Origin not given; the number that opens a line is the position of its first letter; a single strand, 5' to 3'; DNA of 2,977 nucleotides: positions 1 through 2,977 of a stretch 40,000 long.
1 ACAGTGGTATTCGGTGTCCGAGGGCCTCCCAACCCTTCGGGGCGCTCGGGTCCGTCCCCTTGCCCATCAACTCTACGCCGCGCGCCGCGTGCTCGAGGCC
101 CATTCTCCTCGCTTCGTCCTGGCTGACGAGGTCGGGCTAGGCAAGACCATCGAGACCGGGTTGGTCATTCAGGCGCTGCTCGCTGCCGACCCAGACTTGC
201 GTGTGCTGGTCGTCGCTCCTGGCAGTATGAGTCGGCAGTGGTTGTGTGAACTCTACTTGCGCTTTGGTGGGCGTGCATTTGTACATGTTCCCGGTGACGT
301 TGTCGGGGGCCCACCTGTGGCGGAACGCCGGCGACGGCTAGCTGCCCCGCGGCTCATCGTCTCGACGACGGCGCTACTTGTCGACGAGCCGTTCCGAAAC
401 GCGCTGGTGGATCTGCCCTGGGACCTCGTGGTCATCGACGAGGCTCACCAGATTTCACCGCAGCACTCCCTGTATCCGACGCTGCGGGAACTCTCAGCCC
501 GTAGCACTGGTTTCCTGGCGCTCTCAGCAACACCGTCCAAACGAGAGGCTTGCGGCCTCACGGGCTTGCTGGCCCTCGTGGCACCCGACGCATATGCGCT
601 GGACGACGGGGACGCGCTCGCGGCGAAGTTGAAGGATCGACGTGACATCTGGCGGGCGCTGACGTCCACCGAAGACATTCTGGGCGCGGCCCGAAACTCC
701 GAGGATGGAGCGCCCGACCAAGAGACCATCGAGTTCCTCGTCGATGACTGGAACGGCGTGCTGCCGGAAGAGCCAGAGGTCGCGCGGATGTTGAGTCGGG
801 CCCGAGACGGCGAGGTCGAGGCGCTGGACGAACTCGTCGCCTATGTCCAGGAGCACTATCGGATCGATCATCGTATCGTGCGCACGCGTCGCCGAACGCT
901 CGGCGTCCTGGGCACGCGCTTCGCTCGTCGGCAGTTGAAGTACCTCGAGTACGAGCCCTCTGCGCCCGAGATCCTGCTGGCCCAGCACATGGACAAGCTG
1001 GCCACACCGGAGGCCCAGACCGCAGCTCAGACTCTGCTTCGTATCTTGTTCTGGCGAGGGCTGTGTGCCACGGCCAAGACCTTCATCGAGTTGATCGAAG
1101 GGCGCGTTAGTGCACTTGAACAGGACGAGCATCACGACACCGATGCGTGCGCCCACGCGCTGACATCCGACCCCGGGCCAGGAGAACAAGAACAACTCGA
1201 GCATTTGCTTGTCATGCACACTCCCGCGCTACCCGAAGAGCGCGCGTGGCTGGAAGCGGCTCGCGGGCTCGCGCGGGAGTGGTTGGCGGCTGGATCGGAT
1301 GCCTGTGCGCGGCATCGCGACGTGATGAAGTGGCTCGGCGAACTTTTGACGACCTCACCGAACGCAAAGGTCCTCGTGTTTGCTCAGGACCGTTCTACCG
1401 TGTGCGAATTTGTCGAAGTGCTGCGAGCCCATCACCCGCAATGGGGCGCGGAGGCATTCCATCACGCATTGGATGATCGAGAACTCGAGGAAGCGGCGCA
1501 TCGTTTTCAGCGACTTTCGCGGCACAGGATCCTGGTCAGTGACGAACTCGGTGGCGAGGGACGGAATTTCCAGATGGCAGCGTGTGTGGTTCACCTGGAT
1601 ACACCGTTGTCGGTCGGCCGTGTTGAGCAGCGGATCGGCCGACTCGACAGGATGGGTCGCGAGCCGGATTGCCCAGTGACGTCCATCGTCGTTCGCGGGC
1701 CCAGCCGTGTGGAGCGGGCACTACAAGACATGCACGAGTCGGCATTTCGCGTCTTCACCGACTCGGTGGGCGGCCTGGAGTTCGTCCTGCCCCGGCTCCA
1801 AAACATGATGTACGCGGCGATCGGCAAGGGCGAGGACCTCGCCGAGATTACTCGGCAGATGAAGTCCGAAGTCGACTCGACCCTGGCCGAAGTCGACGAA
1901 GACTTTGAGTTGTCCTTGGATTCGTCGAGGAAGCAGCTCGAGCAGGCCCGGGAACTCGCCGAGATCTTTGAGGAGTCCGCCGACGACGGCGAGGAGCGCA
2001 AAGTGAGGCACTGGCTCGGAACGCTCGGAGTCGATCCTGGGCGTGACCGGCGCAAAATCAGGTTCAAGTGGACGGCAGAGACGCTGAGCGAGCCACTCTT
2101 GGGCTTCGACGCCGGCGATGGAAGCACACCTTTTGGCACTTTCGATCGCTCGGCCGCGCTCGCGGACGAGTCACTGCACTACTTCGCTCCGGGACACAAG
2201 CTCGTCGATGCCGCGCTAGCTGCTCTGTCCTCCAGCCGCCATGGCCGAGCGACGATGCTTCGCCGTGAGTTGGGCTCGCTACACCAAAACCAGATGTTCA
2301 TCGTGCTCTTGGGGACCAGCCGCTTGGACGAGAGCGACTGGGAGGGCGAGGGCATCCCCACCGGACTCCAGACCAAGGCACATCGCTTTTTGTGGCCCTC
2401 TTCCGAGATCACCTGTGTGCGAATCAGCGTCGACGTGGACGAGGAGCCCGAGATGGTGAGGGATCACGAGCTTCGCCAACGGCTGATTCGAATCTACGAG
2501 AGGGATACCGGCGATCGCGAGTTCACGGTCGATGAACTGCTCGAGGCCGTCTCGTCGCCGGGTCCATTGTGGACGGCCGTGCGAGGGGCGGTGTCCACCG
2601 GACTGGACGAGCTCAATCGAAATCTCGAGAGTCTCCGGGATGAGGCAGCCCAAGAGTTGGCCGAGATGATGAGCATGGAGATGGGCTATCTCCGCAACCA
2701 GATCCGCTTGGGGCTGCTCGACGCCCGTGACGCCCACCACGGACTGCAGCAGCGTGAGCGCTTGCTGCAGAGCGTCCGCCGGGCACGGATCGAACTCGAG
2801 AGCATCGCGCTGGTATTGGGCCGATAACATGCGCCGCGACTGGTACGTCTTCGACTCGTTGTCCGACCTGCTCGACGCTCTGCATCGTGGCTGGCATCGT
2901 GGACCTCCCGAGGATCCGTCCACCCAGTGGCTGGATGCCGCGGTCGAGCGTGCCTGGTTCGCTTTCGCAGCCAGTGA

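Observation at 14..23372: Divergent Dpd-type (7-deazaguanine DNA modification/restriction) island with a rearranged architecture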

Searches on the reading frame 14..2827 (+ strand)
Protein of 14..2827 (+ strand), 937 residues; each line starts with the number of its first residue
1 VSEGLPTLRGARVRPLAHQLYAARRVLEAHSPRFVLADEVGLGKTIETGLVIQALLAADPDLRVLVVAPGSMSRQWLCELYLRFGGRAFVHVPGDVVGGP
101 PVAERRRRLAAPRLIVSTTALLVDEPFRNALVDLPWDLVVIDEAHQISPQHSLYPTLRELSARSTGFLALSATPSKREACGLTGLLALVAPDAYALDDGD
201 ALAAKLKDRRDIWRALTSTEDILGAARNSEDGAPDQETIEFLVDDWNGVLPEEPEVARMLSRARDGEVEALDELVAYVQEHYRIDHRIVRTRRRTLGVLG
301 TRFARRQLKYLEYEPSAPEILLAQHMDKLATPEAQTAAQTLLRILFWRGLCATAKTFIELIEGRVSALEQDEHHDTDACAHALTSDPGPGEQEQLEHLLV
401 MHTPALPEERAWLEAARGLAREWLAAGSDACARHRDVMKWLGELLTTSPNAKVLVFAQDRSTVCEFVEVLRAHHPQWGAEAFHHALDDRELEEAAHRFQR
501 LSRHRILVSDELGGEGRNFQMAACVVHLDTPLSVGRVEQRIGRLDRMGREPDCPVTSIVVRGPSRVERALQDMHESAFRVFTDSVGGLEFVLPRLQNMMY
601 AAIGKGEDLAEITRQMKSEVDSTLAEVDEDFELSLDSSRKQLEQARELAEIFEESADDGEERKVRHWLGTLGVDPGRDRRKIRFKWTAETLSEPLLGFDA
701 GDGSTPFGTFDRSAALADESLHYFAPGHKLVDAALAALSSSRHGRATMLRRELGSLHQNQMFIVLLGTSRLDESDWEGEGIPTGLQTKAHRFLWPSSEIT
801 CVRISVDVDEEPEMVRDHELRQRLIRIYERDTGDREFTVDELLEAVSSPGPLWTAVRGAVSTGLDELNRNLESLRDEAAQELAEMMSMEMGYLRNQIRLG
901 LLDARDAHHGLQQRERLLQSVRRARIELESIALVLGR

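Call 5: search_protein_families(library=ncbifam, proteins=[window:14-2827:+], max_evalue=0.01)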
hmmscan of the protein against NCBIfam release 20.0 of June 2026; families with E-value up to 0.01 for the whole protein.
window:14-2827:+ (937 aa): 14 families
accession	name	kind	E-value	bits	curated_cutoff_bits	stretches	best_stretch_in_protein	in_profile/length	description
NF041062.1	DpdE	equivalog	9.3e-101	338.4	500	1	2-934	141-1044/1048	protein DpdE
NF003426.0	PRK04914.1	equivalog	1.8e-65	221.8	576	2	6-176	145-318/959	RNA polymerase-associated protein RapA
NF038317.1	DISARM_DrmD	equivalog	5.9e-41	140.7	610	1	17-656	110-718/1021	DISARM system SNF2-like helicase DrmD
NF038318.1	DISARM_DrmD_b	equivalog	6.3e-25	87.4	950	2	15-189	30-205/868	DISARM system SNF2-like helicase DrmD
NF042964.1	phospholipD_antiphage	equivalog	2.9e-20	72.2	1100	2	25-178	239-414/895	phospholipase D-like domain-containing anti-phage protein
NF053675.1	pilus_reg_Snf2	equivalog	1.8e-08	33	1100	2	35-191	607-753/1029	pilus expression-regulating Snf2 family helicase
NF010337.0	PRK13766.1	equivalog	4.9e-07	28.2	610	0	18-175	20-174/781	Hef nuclease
TIGR01389.1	recQ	equivalog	8.9e-06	24.4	640.2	1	440-553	214-324/591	DNA helicase RecQ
NF053631.1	RNA_helic_CshA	equivalog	3.1e-05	23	646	0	438-550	225-334/434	degradosome RNA helicase CshA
NF053711.1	RNA_heli_RhlE1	exception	7.7e-05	21.6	750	1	443-550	237-341/434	RNA helicase RhlE1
NF008744.0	PRK11776.1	equivalog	9.5e-05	21.1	524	1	437-550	229-339/460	ATP-dependent RNA helicase DbpA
TIGR04095.1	dnd_restrict_1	equivalog_domain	0.00039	19.5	600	1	32-176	25-170/451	DNA phosphorothioation system restriction enzyme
NF008394.0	PRK11192.1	equivalog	0.0078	15.1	507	0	438-550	235-344/441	ATP-dependent RNA helicase SrmB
NF008279.0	PRK11057.1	equivalog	0.0095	14.4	1015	0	453-548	239-331/608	ATP-dependent DNA helicase RecQ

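Call 7: search_protein_families(library=pfam, proteins=[window:14-2827:+], max_evalue=0.01)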
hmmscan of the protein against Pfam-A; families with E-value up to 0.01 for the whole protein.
window:14-2827:+ (937 aa): 5 families
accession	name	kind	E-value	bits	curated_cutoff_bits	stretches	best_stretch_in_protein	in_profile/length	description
PF00271.37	Helicase_C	-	3.3e-15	56.7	23.5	1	438-548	3-110/110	Helicase conserved C-terminal domain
PF00176.29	SNF2-rel_dom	-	1.9e-12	47.3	24.9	1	35-194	21-183/290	SNF2-related domain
PF00270.35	DEAD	-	2.4e-10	40.8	26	1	19-177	4-162/167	DEAD/DEAH box helicase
PF04851.21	ResIII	-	3.3e-06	27.5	22.5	1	15-175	4-163/164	Type III restriction enzyme, res subunit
PF12137.13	RapA_C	-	1.1e-05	25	26.8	1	594-763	45-211/360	RNA polymerase recycling family C-terminal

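Call 9: search_protein_families(library=padloc, proteins=[window:14-2827:+], max_evalue=0.01)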
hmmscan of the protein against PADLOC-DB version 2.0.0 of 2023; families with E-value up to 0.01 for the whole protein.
window:14-2827:+ (937 aa): 35 families (the best 25 are shown)
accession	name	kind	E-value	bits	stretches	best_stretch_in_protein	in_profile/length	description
PDLC02843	DpdE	-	6e-64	214.5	1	8-934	152-1079/1091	DpdE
PDLC02840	DpdE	-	1.2e-58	197.3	2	137-668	259-781/1091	DpdE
PDLC02844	DpdE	-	2.9e-57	192.3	1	4-638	143-774/1074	DpdE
PDLC02500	BrxHI|BrxHII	-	2.9e-44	149.9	3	341-657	371-671/933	BrxHI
PDLC02841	DpdE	-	2.6e-37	126.1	2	3-319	157-443/1037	DpdE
PDLC02846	DpdE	-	1.6e-36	123.6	2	7-294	155-444/1034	DpdE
PDLC02621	DrmD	-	1.1e-34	117.9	2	17-189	124-316/1040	DrmD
PDLC02504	BrxHI|BrxHII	-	8.8e-32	108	2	13-194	108-295/971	BrxHII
PDLC00659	HmaA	-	1.6e-31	107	2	10-150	100-238/1176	SNF2 helicase / DEAD-box helicase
PDLC02623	DrmD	-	8.6e-31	104.5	2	135-594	239-669/1040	DrmD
PDLC02634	DrmD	-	1.2e-25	87.5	2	11-157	88-231/900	DrmD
PDLC02619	DrmD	-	1.9e-25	87.2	2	11-190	29-209/872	DrmD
PDLC02572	DrmA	-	5.9e-21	72.1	2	19-153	123-267/1043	DrmA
PDLC02632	DrmD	-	2.3e-20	70.7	2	19-190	128-317/662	DrmD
PDLC02620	DrmD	-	9.4e-18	61.6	2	12-148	97-230/1060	DrmD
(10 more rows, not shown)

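Call 22: find_related_loci(query=window:14-2827:+, collection=metagenome_contigs, flank=10000)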
Query window:14-2827:+ (937 aa) in metagenome_contigs; peptide patterns used: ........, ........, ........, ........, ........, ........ (x = any residue, [..] = any of these).
36 stretches matched a pattern; 6 encode a relative of the query (tblastn E <= 1e-3); 6 distinct loci.
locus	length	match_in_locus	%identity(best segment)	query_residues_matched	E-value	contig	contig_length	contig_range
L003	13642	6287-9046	40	4-936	1e-173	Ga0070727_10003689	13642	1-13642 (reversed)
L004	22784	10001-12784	41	4-933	4e-172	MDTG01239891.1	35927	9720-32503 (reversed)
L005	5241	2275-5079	39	2-936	6e-163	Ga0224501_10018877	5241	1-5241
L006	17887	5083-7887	57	2-936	0e+0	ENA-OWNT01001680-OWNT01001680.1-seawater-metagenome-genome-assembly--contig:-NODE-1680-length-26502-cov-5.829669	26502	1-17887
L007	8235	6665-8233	40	2-523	6e-102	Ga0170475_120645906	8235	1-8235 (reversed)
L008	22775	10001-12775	40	4-936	2e-168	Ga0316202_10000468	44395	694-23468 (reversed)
